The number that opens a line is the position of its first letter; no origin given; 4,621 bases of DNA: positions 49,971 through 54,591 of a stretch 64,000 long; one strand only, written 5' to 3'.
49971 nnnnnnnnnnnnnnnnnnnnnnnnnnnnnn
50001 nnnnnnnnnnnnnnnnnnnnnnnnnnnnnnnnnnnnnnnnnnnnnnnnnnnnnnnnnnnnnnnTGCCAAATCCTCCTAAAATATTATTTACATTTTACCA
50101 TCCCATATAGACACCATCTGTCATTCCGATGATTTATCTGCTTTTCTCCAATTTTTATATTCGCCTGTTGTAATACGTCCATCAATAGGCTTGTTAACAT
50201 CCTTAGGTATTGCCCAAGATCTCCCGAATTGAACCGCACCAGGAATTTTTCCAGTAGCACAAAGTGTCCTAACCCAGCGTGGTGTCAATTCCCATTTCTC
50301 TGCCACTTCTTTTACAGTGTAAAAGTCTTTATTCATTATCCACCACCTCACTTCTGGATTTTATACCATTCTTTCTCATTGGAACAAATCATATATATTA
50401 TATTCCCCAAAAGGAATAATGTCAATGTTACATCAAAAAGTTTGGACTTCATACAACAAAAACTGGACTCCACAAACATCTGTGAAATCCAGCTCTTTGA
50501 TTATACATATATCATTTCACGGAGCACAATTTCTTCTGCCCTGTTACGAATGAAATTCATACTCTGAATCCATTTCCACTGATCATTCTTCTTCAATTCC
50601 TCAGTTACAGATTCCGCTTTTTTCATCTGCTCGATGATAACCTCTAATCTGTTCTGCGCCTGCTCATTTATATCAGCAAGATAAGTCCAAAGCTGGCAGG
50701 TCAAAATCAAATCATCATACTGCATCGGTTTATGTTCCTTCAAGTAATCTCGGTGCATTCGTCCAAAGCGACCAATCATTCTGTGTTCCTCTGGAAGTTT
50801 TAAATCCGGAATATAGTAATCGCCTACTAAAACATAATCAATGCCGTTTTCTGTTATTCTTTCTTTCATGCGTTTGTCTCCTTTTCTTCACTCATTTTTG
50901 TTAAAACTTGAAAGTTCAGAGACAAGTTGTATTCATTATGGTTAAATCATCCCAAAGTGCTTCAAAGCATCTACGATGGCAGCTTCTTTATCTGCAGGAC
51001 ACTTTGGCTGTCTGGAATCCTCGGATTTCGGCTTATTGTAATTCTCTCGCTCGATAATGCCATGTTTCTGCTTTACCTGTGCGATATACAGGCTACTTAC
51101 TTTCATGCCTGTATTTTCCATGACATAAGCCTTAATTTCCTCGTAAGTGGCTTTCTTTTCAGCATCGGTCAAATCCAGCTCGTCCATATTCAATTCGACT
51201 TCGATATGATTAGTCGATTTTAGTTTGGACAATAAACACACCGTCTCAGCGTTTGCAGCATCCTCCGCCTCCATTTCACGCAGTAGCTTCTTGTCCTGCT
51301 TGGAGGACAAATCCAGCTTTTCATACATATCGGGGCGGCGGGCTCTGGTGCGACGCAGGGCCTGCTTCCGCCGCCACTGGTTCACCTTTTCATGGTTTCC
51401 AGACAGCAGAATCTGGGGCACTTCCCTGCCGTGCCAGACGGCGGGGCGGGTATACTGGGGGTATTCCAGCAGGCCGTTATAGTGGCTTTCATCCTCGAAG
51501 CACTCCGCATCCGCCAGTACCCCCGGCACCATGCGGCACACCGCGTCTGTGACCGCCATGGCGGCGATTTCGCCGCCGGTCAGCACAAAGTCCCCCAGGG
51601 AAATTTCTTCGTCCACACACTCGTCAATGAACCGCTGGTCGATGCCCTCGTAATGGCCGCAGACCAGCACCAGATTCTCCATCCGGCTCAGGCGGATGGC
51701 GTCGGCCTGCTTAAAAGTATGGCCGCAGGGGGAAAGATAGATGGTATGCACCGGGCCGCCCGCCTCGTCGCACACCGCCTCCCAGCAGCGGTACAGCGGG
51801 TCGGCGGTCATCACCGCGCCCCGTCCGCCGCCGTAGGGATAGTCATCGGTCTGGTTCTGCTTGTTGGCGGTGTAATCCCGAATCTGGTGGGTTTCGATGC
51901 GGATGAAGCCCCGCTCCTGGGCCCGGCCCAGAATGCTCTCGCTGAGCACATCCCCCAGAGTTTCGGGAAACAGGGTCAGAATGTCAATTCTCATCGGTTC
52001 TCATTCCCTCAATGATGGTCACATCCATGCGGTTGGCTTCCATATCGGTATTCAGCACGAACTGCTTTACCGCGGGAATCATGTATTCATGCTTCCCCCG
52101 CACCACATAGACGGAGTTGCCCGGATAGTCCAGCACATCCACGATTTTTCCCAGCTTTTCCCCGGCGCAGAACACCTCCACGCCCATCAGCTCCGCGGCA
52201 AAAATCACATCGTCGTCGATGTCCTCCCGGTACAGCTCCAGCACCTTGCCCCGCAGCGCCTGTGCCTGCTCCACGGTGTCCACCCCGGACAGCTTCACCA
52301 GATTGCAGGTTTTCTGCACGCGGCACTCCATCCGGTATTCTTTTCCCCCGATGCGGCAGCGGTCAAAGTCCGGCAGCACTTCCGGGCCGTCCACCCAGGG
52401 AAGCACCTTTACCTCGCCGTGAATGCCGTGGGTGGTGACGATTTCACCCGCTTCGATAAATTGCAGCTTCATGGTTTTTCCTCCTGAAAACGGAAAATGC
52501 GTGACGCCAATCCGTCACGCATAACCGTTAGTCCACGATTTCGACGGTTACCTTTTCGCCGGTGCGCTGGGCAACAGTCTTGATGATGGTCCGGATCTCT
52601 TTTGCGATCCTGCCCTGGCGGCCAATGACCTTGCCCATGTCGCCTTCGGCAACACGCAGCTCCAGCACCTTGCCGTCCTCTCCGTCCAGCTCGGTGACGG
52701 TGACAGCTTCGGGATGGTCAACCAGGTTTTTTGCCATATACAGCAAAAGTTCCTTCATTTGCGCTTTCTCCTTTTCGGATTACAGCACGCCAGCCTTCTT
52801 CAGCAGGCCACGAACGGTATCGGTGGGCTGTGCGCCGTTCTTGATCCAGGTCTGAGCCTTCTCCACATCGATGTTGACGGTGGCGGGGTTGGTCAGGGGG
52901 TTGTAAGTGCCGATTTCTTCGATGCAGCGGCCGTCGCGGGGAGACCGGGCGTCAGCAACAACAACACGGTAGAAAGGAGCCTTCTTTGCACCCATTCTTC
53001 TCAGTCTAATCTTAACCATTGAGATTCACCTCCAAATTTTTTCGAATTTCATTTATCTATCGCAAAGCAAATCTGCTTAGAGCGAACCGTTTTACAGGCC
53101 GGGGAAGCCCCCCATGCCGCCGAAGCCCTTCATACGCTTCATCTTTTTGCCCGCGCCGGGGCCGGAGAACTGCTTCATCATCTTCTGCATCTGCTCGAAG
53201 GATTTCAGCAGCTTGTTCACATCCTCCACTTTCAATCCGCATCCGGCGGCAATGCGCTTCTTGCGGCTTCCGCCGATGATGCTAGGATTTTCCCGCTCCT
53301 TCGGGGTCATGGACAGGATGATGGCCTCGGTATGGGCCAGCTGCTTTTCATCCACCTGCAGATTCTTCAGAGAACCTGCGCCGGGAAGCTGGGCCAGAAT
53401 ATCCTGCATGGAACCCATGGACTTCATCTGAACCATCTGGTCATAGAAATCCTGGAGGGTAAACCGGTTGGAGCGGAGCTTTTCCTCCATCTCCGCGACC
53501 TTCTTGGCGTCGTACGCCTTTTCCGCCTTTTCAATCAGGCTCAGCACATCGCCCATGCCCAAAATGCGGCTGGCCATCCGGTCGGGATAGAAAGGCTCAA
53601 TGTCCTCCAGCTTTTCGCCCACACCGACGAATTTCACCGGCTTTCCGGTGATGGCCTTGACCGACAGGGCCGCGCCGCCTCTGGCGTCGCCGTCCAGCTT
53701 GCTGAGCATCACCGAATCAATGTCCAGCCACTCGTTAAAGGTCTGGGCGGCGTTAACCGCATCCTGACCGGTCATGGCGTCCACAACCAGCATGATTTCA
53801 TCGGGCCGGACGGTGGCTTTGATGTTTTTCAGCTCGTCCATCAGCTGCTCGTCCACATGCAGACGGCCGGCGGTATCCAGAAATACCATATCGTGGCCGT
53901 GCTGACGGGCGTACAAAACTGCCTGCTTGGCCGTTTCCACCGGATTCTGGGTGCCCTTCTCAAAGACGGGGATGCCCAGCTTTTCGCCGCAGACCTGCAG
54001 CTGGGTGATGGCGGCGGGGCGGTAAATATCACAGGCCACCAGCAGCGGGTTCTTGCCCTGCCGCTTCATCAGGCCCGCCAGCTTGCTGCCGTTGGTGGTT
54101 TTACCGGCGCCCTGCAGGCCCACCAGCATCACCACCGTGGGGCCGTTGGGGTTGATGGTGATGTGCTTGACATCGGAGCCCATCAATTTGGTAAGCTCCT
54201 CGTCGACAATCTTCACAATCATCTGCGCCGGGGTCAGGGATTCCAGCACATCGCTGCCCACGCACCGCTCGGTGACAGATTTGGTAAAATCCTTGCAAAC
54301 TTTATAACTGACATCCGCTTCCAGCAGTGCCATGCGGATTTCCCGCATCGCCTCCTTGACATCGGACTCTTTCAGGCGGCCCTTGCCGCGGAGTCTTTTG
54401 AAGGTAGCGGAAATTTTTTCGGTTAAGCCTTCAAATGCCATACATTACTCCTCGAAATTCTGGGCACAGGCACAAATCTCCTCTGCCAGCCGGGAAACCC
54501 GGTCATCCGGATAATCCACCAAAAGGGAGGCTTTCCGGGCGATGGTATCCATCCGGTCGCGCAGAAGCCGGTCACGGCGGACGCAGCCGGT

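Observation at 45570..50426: AT-rich operon around a Ycf46-like AAA+ ATPase, carried as cargo of a decayed mobile element: candidate undescribed conflict/defence system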

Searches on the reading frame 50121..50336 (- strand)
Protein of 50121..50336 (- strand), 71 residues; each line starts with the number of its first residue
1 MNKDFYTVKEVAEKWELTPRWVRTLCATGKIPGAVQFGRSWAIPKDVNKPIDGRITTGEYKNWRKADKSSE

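Call 3: search_protein_families(library=pfam, proteins=[window:50121-50336:-], max_evalue=0.01)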
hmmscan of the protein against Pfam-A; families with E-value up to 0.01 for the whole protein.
window:50121-50336:- (71 aa): 2 families
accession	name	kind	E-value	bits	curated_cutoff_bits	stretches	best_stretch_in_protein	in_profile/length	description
PF12728.13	HTH_17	-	2.8e-08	34.3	27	1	5-46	1-41/51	Helix-turn-helix domain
PF20038.5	HTH_59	-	0.0011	19.3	27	1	3-30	5-34/66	Helix-turn-helix domain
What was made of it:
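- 50121..50336 (-): 71-aa HTH_17 (MerR/excisionase-type) DNA-binding protein. It is either the regulator of the module or part of the element backbone. Pfam HTH_17 E = 2.8e-8 (call 3).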

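Call 4: search_protein_families(library=padloc, proteins=[window:50121-50336:-], max_evalue=0.01)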
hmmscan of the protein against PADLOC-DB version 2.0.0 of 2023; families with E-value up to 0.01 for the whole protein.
window:50121-50336:- (71 aa): 0 families

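Call 5: search_protein_families(library=ncbifam, proteins=[window:50121-50336:-], max_evalue=0.01)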
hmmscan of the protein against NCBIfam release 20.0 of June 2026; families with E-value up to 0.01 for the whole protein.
window:50121-50336:- (71 aa): 1 family
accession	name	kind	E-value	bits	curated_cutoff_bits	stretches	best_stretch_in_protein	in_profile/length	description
TIGR01764.1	excise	domain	0.00043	20.6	28.8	1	5-46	1-41/49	excisionase family DNA-binding protein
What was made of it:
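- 50121..50336 (-): TIGR01764 'excise' scores 20.6 bits, below its 28.8 cut-off (call 5).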

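Call 6: search_protein_families(library=phrogs, proteins=[window:50121-50336:-], max_evalue=0.01)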
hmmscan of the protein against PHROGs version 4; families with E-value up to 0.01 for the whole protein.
window:50121-50336:- (71 aa): 7 families
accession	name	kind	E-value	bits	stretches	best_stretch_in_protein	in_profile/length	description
phrog_6401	-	DNA, RNA and nucleotide metabolism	1.6e-09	38.5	1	3-45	7-49/64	DNA binding protein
phrog_10045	-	DNA, RNA and nucleotide metabolism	2.7e-09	37.7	1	4-46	19-61/74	HTH DNA binding protein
phrog_2655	-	integration and excision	5.5e-09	36.9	1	3-63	112-175/181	excisionase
phrog_66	-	integration and excision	2.5e-05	25.1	1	2-64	90-153/412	excisionase and transcriptional regulator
phrog_1840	-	integration and excision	2.9e-05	25.5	1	6-43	7-44/90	excisionase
phrog_6058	-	unknown function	0.00057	20.7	1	1-41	20-64/113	-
phrog_22141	-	DNA, RNA and nucleotide metabolism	0.00082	20.2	1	8-57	40-91/166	DNA binding protein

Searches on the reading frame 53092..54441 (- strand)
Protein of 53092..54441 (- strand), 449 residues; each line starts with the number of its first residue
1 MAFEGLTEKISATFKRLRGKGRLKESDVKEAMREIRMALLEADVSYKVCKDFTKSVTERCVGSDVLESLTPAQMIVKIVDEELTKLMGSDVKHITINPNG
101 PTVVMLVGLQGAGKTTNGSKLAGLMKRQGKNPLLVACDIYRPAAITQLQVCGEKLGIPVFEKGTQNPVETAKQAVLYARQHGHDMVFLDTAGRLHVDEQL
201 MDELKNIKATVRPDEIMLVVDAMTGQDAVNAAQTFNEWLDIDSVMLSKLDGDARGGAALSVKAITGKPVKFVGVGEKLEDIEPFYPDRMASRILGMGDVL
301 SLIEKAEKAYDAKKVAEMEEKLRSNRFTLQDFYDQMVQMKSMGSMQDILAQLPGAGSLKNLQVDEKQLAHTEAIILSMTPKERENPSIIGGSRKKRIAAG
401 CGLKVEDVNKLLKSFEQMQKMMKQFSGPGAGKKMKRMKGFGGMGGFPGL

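Call 96: list_cluster_members(proteins=[window:53092-54441:-, window:45570-45926:-, window:45989-47506:-, window:47515-49182:-, window:50121-50336:-, window:44643-45461:+])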
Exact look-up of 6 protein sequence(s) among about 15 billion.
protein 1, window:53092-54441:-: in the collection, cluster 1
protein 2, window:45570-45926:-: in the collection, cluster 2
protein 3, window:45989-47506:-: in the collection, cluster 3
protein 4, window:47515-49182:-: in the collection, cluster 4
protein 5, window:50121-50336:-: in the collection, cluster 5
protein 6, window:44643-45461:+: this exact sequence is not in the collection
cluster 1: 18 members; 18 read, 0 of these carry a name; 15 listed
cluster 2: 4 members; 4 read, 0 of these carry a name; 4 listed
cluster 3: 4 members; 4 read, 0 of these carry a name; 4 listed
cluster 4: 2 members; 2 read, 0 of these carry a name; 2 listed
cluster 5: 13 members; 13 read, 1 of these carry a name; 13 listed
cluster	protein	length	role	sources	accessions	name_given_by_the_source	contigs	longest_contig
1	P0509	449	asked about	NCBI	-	-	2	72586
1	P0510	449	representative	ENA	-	-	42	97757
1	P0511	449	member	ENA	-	-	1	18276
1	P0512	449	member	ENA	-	-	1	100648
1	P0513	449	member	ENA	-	-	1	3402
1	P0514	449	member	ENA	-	-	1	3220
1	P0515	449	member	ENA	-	-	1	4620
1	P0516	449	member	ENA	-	-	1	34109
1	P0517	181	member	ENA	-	-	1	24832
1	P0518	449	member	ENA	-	-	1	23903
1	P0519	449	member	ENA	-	-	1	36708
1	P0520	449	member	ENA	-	-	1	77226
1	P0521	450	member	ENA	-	-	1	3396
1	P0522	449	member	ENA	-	-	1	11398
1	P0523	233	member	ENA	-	-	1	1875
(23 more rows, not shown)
